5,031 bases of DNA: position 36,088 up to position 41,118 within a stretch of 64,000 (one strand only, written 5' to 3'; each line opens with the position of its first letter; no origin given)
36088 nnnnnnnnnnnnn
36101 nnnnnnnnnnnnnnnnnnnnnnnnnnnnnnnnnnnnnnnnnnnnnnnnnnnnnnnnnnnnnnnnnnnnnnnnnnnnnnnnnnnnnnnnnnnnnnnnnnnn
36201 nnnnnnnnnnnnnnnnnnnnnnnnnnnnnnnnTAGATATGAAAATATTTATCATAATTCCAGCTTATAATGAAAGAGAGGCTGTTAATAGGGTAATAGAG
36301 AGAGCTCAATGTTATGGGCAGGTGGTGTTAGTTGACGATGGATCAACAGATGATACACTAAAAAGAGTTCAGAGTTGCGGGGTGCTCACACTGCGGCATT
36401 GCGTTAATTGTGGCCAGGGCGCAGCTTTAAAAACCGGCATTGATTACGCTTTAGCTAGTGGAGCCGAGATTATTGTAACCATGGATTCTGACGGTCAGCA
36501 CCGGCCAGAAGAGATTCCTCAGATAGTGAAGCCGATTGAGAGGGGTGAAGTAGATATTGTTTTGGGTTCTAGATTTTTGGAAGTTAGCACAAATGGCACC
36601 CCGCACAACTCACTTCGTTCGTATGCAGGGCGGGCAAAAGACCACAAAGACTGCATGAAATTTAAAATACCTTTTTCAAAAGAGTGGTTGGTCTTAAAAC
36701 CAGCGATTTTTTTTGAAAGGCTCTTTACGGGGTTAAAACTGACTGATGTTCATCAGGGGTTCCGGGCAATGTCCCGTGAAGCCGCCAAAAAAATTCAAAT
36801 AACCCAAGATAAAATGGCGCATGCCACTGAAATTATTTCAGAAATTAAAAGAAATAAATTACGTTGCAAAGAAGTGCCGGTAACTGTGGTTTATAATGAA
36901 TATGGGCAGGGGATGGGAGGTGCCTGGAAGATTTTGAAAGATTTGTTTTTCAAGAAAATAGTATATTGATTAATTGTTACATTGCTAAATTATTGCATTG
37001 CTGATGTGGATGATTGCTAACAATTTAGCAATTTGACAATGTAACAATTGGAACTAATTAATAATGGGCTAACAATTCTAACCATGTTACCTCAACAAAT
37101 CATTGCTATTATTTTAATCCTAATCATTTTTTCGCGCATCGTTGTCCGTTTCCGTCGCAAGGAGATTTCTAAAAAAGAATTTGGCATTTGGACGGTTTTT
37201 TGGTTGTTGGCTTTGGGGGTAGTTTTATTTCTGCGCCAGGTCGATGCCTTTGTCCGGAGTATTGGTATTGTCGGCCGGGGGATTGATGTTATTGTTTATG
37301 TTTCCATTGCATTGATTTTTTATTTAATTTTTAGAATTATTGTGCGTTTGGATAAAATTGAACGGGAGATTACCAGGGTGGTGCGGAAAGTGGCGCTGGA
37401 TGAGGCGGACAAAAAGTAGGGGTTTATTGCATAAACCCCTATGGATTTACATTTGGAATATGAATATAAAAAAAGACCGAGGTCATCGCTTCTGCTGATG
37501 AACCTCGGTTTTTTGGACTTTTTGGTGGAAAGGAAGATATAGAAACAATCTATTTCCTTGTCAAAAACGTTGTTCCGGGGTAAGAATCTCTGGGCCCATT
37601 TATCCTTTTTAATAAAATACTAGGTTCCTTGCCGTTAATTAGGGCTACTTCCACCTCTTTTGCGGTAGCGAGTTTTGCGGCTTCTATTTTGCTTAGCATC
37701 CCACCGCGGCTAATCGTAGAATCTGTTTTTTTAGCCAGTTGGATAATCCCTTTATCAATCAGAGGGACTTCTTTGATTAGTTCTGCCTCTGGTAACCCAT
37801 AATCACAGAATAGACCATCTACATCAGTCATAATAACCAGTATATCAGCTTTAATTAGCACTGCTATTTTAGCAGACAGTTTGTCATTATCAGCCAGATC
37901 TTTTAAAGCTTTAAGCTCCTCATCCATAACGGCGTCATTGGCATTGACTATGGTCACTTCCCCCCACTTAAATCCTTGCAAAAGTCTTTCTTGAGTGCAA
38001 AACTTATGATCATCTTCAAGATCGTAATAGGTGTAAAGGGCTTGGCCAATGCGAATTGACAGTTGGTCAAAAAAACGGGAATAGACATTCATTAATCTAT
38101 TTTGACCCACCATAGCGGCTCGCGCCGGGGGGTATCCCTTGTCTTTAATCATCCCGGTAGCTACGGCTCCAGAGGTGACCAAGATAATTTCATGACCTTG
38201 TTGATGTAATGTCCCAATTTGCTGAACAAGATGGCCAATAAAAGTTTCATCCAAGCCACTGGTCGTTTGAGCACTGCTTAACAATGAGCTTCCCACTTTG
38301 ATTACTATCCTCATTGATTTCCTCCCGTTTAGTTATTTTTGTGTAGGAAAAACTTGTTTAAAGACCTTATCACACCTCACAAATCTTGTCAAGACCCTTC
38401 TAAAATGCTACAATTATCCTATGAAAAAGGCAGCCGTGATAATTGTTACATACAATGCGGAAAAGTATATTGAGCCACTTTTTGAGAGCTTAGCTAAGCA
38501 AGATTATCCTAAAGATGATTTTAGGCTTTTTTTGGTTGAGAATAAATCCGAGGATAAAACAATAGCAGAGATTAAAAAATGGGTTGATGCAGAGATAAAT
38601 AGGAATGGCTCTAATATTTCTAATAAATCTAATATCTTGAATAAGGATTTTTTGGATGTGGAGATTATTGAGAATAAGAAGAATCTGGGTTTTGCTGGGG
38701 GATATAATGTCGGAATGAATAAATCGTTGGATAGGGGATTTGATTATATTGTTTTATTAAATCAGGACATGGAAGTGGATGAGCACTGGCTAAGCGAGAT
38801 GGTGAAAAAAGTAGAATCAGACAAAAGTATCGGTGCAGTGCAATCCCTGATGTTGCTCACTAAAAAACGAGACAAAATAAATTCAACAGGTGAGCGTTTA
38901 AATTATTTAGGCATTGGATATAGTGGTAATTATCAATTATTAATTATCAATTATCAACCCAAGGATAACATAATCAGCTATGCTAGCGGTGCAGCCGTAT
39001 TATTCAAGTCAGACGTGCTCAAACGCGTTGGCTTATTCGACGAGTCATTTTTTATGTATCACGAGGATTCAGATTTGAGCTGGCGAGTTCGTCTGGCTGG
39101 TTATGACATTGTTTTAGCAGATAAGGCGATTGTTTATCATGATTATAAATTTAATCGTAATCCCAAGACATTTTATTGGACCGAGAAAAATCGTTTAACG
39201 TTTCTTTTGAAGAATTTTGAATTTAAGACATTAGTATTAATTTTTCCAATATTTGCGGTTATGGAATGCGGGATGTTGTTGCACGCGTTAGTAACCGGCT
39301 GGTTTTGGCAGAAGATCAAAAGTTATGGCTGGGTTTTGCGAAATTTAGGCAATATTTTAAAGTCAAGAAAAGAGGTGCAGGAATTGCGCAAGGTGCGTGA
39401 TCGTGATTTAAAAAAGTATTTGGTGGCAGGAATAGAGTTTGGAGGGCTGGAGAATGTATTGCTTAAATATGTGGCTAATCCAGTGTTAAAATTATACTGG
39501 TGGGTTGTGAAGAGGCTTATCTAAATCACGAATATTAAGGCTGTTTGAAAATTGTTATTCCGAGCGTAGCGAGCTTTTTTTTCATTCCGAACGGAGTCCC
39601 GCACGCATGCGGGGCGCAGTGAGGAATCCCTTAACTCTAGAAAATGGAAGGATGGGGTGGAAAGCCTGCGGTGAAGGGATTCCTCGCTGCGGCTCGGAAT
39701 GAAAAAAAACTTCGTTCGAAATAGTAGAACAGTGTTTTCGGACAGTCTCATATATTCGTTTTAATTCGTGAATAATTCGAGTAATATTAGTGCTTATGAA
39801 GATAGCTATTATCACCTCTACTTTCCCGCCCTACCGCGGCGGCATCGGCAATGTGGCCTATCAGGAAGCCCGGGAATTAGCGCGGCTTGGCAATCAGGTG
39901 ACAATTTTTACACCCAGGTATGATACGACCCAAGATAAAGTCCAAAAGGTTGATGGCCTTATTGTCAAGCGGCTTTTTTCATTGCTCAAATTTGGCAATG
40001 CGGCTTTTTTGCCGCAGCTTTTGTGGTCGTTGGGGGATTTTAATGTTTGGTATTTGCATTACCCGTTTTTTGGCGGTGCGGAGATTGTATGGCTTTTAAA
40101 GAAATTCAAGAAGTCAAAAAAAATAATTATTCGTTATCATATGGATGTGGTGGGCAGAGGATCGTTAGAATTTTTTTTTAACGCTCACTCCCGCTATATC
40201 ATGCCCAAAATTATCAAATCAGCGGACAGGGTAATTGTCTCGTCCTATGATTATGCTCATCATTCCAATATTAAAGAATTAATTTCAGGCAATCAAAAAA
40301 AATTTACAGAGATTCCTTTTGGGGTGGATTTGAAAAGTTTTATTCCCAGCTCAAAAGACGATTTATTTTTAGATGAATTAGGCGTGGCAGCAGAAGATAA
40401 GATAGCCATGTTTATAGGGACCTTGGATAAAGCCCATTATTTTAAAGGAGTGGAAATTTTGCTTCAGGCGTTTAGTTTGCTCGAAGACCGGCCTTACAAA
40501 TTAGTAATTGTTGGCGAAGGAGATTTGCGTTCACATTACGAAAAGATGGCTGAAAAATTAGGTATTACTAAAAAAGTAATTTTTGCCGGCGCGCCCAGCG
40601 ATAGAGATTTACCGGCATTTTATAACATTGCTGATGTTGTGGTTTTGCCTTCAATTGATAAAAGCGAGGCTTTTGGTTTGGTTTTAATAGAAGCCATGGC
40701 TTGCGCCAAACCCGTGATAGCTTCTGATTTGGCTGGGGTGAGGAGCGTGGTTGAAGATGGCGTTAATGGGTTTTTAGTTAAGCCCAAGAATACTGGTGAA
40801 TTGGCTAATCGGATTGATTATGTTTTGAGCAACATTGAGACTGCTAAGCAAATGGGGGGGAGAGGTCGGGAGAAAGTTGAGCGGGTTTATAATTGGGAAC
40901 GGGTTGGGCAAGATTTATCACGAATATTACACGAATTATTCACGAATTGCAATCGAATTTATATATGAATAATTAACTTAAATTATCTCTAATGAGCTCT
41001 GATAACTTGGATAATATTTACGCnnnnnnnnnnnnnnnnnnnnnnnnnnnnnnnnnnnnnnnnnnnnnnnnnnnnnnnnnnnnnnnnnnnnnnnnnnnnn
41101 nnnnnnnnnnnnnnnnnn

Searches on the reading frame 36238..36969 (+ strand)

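Call 77: search_protein_families(library=pfam, proteins=[window:36238-36969:+], max_evalue=0.001)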
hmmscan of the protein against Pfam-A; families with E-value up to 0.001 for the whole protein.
window:36238-36969:+ (243 aa): 1 family
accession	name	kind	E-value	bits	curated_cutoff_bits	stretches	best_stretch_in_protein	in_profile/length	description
PF00535.33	Glycos_transf_2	-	7e-26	91.6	23.3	1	5-186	2-167/168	Glycosyl transferase family 2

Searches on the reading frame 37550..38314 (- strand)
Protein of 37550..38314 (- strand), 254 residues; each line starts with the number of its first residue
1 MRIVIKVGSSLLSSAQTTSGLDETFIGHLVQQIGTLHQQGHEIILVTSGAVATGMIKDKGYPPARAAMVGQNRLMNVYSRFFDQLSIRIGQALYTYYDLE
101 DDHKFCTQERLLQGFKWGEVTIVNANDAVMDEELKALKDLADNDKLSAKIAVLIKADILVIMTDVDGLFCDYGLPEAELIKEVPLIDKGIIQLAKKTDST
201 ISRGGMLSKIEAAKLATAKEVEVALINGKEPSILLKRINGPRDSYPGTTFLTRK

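Call 77: search_protein_families(library=pfam, proteins=[window:37550-38314:-], max_evalue=0.001)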
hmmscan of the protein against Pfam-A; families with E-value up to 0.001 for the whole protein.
window:37550-38314:- (254 aa): 1 family
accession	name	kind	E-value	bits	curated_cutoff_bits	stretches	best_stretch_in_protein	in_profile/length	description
PF00696.33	AA_kinase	-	2.4e-31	109.7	24.9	1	1-225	1-232/234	Amino acid kinase family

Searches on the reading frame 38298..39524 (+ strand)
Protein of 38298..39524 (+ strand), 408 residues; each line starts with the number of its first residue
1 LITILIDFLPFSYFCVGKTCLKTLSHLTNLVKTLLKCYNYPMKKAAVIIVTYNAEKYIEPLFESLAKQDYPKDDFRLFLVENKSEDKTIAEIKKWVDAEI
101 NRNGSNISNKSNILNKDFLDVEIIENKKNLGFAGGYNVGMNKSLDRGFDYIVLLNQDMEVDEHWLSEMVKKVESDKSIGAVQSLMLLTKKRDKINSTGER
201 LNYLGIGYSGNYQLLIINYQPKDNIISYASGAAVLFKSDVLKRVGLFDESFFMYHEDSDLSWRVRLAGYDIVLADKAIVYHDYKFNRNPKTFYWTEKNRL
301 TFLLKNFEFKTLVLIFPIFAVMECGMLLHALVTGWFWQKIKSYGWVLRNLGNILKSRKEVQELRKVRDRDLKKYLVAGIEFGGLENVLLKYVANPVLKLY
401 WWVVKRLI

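Call 77: search_protein_families(library=pfam, proteins=[window:38298-39524:+], max_evalue=0.001)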
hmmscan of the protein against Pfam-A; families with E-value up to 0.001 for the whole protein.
window:38298-39524:+ (408 aa): 5 families
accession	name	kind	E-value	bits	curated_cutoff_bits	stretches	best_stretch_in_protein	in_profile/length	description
PF00535.33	Glycos_transf_2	-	1.4e-20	74.4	23.3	1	47-242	2-165/168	Glycosyl transferase family 2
PF13641.12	Glyco_tranf_2_3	-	1.6e-12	48.4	27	1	45-288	3-213/230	Glycosyltransferase like family 2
PF13632.12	Glyco_trans_2_3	-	1.8e-05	25.1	27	1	150-286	1-128/198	Glycosyl transferase family group 2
PF13506.12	Glyco_transf_21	-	6.8e-05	22.8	21.7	1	149-280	32-153/174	Glycosyl transferase family 21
PF03452.20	Anp1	-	0.00029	20.8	28.8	1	45-122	21-101/263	Anp1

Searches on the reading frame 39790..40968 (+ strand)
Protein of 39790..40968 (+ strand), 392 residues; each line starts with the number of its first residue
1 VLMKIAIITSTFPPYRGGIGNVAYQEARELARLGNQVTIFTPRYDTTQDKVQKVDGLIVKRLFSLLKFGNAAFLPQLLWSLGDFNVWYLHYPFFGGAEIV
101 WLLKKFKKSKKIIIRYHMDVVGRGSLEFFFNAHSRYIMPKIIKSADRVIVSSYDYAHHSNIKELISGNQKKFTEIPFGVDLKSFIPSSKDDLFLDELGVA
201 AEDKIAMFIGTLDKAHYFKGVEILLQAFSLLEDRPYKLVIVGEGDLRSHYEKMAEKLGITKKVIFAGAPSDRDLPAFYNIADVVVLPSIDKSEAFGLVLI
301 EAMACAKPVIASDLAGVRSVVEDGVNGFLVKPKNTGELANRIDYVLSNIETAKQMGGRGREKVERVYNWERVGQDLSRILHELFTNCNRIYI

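Call 77: search_protein_families(library=pfam, proteins=[window:39790-40968:+], max_evalue=0.001)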
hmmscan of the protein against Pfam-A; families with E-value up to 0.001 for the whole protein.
window:39790-40968:+ (392 aa): 8 families
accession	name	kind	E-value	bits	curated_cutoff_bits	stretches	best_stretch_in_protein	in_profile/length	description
PF00534.26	Glycos_transf_1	-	2.5e-45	154.5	26.4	1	197-361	9-171/172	Glycosyl transferases group 1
PF13692.12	Glyco_trans_1_4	-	2.4e-37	128.8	27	1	204-348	2-142/142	Glycosyl transferases group 1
PF13439.12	Glyco_transf_4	-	1.8e-13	51.3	28.5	1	17-181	2-168/170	Glycosyltransferase Family 4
PF20706.3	GT4-conflict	-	5.3e-12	45.9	26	1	206-376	200-385/385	Family 4 Glycosyltransferase in conflict systems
PF13524.12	Glyco_trans_1_2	-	8.4e-09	36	25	1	236-375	15-141/144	Glycosyl transferase-like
PF13579.12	Glyco_trans_4_4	-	1.1e-06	29.5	29.7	1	17-156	1-139/158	Glycosyl transferase 4-like domain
PF08323.17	Glyco_transf_5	-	1.4e-06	28.6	22.7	1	4-59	1-58/239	Starch synthase catalytic domain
PF10087.14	DUF2325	-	0.00063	20.3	33.6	0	238-288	3-54/94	Uncharacterized protein conserved in bacteria (DUF2325)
